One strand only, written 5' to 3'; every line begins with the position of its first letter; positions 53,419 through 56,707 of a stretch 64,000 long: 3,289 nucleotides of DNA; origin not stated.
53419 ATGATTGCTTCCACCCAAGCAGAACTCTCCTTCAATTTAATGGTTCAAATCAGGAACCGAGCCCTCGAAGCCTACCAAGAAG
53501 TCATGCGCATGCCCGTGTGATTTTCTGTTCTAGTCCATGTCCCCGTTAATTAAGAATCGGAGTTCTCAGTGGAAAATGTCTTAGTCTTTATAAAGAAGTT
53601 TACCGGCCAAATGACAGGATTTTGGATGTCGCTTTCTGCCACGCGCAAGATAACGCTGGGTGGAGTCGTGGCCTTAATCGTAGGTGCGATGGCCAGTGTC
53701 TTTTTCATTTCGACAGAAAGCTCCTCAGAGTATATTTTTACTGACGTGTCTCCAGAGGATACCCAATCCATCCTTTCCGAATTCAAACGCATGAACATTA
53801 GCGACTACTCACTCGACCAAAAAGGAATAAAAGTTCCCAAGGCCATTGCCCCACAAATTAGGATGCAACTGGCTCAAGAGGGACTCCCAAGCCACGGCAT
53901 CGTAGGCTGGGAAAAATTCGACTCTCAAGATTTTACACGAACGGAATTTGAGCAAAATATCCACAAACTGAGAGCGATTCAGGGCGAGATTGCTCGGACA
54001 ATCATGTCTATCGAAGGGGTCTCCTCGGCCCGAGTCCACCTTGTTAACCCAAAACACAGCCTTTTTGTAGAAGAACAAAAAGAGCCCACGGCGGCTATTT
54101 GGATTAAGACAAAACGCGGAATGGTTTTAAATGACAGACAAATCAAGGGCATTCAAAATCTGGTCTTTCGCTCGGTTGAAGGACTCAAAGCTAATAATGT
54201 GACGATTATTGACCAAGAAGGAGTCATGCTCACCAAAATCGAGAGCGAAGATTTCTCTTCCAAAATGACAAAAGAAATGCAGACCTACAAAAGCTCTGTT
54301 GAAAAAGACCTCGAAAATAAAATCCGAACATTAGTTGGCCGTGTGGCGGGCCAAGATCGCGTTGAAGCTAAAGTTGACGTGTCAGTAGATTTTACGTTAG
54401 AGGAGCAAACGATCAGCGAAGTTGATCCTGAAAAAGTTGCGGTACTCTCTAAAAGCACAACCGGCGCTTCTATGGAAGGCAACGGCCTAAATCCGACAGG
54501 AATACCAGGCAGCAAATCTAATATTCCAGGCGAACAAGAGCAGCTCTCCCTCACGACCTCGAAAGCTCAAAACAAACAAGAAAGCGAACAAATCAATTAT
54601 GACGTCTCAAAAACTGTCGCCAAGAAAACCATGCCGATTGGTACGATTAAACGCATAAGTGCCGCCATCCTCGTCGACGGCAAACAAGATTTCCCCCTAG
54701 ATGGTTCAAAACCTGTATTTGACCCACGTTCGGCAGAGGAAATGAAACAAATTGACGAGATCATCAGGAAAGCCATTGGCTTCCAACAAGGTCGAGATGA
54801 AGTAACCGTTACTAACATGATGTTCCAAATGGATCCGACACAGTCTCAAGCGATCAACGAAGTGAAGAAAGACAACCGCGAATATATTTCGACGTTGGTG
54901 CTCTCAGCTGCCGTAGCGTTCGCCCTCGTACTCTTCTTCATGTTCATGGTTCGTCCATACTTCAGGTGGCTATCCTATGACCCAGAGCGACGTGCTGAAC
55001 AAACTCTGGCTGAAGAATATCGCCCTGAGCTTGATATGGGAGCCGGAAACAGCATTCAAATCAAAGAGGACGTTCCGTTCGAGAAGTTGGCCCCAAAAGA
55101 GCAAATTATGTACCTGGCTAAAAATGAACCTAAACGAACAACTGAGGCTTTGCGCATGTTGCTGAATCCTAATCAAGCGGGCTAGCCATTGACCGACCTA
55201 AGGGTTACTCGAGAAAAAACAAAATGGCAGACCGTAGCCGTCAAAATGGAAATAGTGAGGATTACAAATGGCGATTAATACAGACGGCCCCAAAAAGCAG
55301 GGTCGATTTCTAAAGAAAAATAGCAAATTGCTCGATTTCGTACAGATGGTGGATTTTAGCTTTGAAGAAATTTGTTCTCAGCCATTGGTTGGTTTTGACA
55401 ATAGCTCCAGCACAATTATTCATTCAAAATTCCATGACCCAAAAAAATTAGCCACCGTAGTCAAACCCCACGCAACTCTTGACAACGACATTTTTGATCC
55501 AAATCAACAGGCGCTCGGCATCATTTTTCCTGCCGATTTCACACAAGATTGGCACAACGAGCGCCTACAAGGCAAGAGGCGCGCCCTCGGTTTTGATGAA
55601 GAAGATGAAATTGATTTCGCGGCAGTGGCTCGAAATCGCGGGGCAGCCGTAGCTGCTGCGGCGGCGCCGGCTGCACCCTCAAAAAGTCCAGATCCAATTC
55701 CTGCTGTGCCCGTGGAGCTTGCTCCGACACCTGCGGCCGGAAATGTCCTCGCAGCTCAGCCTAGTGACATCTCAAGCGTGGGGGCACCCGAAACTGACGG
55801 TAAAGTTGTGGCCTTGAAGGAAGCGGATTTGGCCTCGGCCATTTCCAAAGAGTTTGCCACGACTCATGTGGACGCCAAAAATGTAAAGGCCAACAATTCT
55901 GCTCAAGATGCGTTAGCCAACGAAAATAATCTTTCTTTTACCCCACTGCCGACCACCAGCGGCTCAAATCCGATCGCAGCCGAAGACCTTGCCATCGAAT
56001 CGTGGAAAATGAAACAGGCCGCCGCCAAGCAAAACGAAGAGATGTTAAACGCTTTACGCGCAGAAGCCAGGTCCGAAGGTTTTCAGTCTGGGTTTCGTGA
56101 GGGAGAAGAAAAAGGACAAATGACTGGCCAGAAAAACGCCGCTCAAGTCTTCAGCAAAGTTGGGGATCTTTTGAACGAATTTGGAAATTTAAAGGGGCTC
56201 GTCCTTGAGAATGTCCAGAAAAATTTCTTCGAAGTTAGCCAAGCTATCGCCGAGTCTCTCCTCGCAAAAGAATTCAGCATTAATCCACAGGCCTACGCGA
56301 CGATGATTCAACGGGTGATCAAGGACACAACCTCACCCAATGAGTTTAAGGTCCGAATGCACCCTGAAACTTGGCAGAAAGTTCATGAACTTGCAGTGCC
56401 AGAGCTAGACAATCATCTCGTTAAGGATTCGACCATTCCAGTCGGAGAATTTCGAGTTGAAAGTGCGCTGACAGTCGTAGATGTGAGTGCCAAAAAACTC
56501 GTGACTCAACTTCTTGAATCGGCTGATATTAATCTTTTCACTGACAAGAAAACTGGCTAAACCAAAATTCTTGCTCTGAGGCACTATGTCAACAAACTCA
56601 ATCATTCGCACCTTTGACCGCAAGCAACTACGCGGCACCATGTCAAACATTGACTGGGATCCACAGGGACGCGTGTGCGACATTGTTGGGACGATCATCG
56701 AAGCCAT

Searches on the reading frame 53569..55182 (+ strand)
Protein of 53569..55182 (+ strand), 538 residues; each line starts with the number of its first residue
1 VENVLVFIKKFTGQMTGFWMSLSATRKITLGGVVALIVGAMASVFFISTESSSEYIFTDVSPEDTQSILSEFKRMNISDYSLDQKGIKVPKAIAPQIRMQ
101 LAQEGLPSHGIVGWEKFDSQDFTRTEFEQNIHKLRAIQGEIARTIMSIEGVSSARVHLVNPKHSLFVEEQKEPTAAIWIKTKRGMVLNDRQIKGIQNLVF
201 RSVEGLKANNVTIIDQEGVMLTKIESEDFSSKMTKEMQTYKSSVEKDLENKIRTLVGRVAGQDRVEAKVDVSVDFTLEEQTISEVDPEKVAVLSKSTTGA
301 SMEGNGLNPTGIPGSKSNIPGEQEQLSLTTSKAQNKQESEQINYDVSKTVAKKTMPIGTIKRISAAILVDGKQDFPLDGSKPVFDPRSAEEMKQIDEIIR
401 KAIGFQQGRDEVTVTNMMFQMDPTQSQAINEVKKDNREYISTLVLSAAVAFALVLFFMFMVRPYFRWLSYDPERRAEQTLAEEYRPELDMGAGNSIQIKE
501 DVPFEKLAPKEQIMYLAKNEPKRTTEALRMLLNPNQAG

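Call 57: search_protein_families(library=pfam, proteins=[window:53569-55182:+], max_evalue=0.00001)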
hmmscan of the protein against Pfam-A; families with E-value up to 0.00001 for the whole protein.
window:53569-55182:+ (538 aa): 2 families
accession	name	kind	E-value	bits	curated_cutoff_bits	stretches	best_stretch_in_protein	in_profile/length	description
PF01514.23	YscJ_FliF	-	1.8e-52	178.2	24.4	1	49-222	2-178/179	Secretory protein of YscJ/FliF family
PF08345.17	YscJ_FliF_C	-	1.7e-33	116.6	23.8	1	258-419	3-147/147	Flagellar M-ring protein C-terminal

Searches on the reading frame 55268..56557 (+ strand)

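Call 57: search_protein_families(library=pfam, proteins=[window:55268-56557:+], max_evalue=0.00001)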
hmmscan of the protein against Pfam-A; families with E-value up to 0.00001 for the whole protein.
window:55268-56557:+ (430 aa): 1 family
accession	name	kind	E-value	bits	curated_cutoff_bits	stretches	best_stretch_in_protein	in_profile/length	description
PF02108.21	FliH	-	5.9e-11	42.8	24.1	1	296-409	5-122/128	Flagellar assembly protein FliH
